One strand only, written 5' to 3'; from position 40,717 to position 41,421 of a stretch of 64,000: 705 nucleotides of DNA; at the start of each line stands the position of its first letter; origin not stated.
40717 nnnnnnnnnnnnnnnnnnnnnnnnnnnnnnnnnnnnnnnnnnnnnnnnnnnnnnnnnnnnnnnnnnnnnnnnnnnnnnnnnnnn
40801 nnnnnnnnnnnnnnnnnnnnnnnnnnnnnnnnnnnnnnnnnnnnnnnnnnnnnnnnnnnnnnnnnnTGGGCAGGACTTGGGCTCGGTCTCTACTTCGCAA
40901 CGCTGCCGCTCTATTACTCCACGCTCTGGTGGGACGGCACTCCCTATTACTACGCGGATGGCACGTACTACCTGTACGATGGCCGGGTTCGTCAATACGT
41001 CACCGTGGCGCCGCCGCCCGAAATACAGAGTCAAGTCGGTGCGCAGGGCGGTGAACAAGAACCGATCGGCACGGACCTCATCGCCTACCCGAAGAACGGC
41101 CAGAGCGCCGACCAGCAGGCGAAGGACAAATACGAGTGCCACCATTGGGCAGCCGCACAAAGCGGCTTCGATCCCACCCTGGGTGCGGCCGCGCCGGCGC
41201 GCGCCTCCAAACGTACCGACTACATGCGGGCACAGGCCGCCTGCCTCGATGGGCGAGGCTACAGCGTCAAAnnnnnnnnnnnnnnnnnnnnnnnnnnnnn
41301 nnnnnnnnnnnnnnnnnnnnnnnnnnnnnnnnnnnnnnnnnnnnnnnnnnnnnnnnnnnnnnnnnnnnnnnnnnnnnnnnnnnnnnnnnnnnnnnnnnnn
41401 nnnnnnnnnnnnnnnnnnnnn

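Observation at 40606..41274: Three-copy family of secreted Gly/Tyr-rich proteins with a conserved two-Cys C-terminal module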

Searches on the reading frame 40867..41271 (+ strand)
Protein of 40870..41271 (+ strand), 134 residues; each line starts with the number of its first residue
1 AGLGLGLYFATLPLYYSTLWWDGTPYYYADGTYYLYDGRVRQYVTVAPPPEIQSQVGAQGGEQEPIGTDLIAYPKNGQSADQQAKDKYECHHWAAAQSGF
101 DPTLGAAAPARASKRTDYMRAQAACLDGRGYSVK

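Call 31: search_protein_families(library=pfam, proteins=[window:40870-41271:+], max_evalue=10)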
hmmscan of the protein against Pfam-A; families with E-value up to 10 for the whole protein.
seq(134 aa): 1 family
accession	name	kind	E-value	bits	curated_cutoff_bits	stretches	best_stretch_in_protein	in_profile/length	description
PF20125.4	DUF6515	-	0.0063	16.8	24.9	1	6-73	91-156/179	Family of unknown function (DUF6515)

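Call 56: predict_structure(alignment_id=A3)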
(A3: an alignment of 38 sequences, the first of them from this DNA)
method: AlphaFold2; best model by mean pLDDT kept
length: 135 residues; sequences in the alignment: 38
mean_pLDDT: 81.8   pTM: 0.51
mean pLDDT of the five models: 81.8, 81.2, 79.9, 79.9, 78.5
residues with pLDDT >= 90: 66; 70-90: 40; 50-70: 15; < 50: 14
segments of 3 or more residues with pLDDT < 50: 1-6, 60-67
pLDDT, mean of each block of 10 residues (from residue 1): 47 79 90 89 88 71 49 93 95 96 77 86 97 94
secondary structure, 60 per line:
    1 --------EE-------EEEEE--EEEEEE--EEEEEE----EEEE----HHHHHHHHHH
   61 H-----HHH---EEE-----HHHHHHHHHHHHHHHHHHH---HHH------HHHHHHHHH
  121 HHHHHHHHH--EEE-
elements in order: E18-22 E25-30 E33-38 E43-46 H51-61 E73-75 H81-99 H112-129 E132-134

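Call 61: fold_search(model_id=the predicted structure, library=pdb)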
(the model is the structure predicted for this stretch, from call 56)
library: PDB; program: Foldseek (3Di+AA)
matches with E <= 10: 157; with E <= 0.001: 0
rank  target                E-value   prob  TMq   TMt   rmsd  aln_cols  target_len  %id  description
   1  8rqk_K                1.0e+00  0.51  0.25  0.32   5.6        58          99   10  Structure of the complete Vaccinia DNA-dependent RNA polymerase complex at 2.65A resolution (released 2025-01-29)
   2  8ro1_TF               1.0e+00  0.20  0.16  0.05  10.1        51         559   24  Structure of the C. elegans Intron Lariat Spliceosome double-primed for disassembly (ILS'') (released 2024-08-07)
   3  6ufy_C                1.2e+00  0.07  0.17  0.09  14.7       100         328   16  B. theta Bile Salt Hydrolase (released 2020-02-19)
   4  8ro0_TF               1.3e+00  0.16  0.16  0.05  10.0        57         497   19  Structure of the C. elegans Intron Lariat Spliceosome primed for disassembly (ILS') (released 2024-08-07)
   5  6y2r_B                1.3e+00  0.04  0.15  0.09  11.7        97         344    9  Escherichia coli R255A RnlA endoribonuclease (single alanine mutant of RnlA) (released 2021-05-12)
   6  8iek                  1.4e+00  0.08  0.21  0.04  14.8        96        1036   14  Cryo-EM structure of ATP13A2 in the E1-ATP state (released 2023-12-27)
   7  9qqb_Nt               1.4e+00  0.04  0.13  0.15  17.2       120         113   10  Quaternary complex of a translating ribosome, NAC, NMT1, and NatA (released 2025-07-16)
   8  2zmv_A                1.7e+00  0.06  0.17  0.12  13.4       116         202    9  Crystal structure of Synbindin (released 2008-07-01)
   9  7n73                  1.8e+00  0.07  0.19  0.03  14.7        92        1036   12  Cryo-EM structure of ATP13A2 in the ADP-AlF-bound E1P-ADP-like state (released 2021-11-10)
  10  6xms                  1.9e+00  0.04  0.19  0.04  20.0       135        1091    8  Structure of P5A-ATPase Spf1, AlF4-bound form (released 2020-09-23)
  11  9uy9_A                1.9e+00  0.02  0.14  0.05  17.4       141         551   12  Macacine gammaherpesvirus 4 glycoprotein B in complex with Fab5 (released 2026-01-21)
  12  9efd_A                2.0e+00  0.09  0.13  0.17   9.6        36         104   14  Crystal Structure in space group C2221 of a nucleoid-associated protein (UBP) from Sulfolobus islandicus. (released 2025-06-11)
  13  7m5v                  2.1e+00  0.06  0.18  0.04  13.1       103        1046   12  human ATP13A2 in the AMPPNP-bound occluded state (released 2022-03-30)
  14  4lmg_D                2.2e+00  0.07  0.15  0.17  10.1        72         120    7  Crystal structure of AFT2 in complex with DNA (released 2014-03-05)
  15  2i8d_A                2.2e+00  0.04  0.15  0.16  12.2        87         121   11  Crystal structure of an uncharacterized conserved protein of COG5646 (ZP_00384875.1) from Lactobacillus casei ATCC 334 (released 2006-09-19)
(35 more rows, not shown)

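Call 71: search_dna_similar(query=window:40903-41271:+, collection=plasmids, mode=protein, max_evalue=0.001, max_rows=30)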
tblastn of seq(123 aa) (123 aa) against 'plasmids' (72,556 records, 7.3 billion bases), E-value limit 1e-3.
Records with a match: 8; places in all: 8; records where one place covers at least 80% of the query: 0.
Best place of each record, by identity: <60% 8.
By first word of the organism name: Caballeronia 4; Burkholderia 3; Pseudomonas 1.
By predicted mobility (MOB-suite, as given by PLSDB): non-mobilizable 7; conjugative 1.
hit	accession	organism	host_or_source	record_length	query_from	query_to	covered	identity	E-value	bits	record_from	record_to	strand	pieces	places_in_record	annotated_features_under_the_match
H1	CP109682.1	Pseudomonas aeruginosa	Homo sapiens,whole organism,swab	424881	29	123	77%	49.5%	6e-19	88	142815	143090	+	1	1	DUF6515 family protein | fieF: CDF family cation-efflux transporter FieF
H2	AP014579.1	Burkholderia sp. RPE67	Riptortus pedestris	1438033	60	98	32%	56.4%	3e-5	49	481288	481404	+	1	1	uncharacterized protein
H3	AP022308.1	Burkholderia sp. SFA1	-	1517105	60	98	32%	56.4%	3e-5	49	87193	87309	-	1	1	hypothetical protein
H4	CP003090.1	Burkholderia sp. YI23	-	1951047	60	98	32%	56.4%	3e-5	49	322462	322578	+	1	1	hypothetical protein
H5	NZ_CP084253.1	Caballeronia sp. Sq4a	Anasa tristis,Cell culture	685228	60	98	32%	51.3%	6e-4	45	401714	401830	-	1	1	glycine zipper family protein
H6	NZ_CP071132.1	Caballeronia sp. M1242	Homo sapiens,ETA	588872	60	98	32%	51.3%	7e-4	45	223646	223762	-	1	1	glycine zipper family protein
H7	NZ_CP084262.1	Caballeronia sp. SL2Y3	Jalysus wickhami,Cell culture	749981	60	98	32%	51.3%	7e-4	45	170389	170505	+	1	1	glycine zipper family protein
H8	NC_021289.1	Caballeronia insecticola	-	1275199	60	98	32%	48.7%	7e-4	45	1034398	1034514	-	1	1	none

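Call 72: get_annotated_region(hit=H1, flank=9000)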
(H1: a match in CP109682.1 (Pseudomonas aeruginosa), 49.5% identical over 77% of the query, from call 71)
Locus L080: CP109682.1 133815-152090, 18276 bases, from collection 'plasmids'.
description: Pseudomonas aeruginosa strain 2017-45-169 plasmid p2017-45-169_2, complete sequence
organism: Pseudomonas aeruginosa (NCBI taxid 287)
taxonomy: Bacteria; Pseudomonadota; Gammaproteobacteria; Pseudomonadales; Pseudomonadaceae; Pseudomonas; Pseudomonas aeruginosa
host: -; source: Homo sapiens,whole organism,swab; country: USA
typing (MOB-suite, as given by PLSDB): non-mobilizable
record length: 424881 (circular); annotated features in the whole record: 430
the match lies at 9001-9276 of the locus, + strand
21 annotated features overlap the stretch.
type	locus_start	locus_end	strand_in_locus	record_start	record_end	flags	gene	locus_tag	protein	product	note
CDS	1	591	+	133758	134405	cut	-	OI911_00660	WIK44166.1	TetR/AcrR family transcriptional regulator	-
CDS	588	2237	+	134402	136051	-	-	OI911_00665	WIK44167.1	acyl-CoA dehydrogenase family protein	-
CDS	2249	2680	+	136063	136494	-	-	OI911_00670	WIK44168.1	PaaI family thioesterase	-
CDS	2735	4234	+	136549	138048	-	amn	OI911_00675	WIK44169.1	AMP nucleosidase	-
CDS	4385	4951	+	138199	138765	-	-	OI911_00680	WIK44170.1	SEC-C metal-binding domain-containing protein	-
CDS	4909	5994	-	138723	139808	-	-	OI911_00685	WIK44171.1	MBL fold metallo-hydrolase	-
CDS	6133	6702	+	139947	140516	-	-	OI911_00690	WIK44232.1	pseudouridine synthase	-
CDS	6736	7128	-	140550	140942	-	-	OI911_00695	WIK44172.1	globin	-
CDS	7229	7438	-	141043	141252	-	-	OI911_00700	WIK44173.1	DUF2788 domain-containing protein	-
CDS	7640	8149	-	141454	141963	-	-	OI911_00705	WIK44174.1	Lrp/AsnC family transcriptional regulator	-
CDS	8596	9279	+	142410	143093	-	-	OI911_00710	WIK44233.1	DUF6515 family protein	-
CDS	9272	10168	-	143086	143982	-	fieF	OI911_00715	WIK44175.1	CDF family cation-efflux transporter FieF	-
CDS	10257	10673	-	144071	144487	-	-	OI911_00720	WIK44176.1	polyribonucleotide nucleotidyltransferase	-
CDS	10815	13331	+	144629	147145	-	hrpB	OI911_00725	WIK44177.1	ATP-dependent helicase HrpB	-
CDS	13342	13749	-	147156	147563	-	-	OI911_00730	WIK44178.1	hypothetical protein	-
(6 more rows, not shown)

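Call 75: search_protein_families(library=pfam, proteins=[L080:8596-9276:+], max_evalue=0.01)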
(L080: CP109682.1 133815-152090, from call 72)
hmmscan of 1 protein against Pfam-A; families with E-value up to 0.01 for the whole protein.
L080:8596-9276:+ (227 aa): 1 family
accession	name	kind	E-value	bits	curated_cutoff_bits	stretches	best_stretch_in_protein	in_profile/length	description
PF20125.4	DUF6515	-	1.1e-14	55.1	24.9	1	54-145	42-132/179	Family of unknown function (DUF6515)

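Call 89: search_solved_structures(query=A3, max_evalue=1)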
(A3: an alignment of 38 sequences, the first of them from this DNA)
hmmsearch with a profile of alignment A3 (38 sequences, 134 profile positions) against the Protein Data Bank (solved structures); distinct sequences matched with E-value up to 1: 1.
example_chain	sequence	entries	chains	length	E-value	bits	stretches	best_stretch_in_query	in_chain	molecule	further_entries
2mqs_A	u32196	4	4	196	0.62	13.3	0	21-46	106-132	Matrix metalloproteinase-14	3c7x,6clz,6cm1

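Call 91: get_annotated_region(hit=H5, flank=2500)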
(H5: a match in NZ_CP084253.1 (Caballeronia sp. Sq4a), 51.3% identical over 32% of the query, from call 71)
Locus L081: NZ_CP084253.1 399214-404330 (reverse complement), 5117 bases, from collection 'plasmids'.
description: Caballeronia sp. Sq4a plasmid p1, complete sequence
organism: Caballeronia sp. Sq4a (NCBI taxid 2878152)
taxonomy: Bacteria; Pseudomonadota; Betaproteobacteria; Burkholderiales; Burkholderiaceae; Caballeronia; Caballeronia sp. Sq4a
host: -; source: Anasa tristis,Cell culture; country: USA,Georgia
typing (MOB-suite, as given by PLSDB): non-mobilizable
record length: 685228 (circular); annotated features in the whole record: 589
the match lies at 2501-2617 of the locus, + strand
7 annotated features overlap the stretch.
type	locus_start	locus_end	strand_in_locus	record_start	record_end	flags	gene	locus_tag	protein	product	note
CDS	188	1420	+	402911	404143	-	-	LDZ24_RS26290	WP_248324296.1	DUF3300 domain-containing protein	-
CDS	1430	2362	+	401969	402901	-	-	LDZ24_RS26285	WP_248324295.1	DUF2950 domain-containing protein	-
CDS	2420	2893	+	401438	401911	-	-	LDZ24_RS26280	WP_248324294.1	glycine zipper family protein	-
CDS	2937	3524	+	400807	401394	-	-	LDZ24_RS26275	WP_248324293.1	hypothetical protein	-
CDS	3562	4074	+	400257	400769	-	-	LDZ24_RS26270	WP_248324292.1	hypothetical protein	-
CDS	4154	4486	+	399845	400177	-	-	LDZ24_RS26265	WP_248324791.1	RT0821/Lpp0805 family surface protein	-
CDS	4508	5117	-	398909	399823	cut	-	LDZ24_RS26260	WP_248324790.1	hypothetical protein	-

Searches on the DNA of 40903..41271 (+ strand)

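Call 88: search_rna_families(source=L080, start=7500, end=9500, threshold=evalue, max_evalue=0.01)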
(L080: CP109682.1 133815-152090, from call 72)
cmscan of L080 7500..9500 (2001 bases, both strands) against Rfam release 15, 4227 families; matches with E-value up to 0.01: 1.
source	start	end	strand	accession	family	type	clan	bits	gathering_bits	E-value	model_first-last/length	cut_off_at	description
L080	8175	8429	+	RF00629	P24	Gene;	-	261.3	100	6.1e-76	1-255/255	no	Pseudomonas sRNA P24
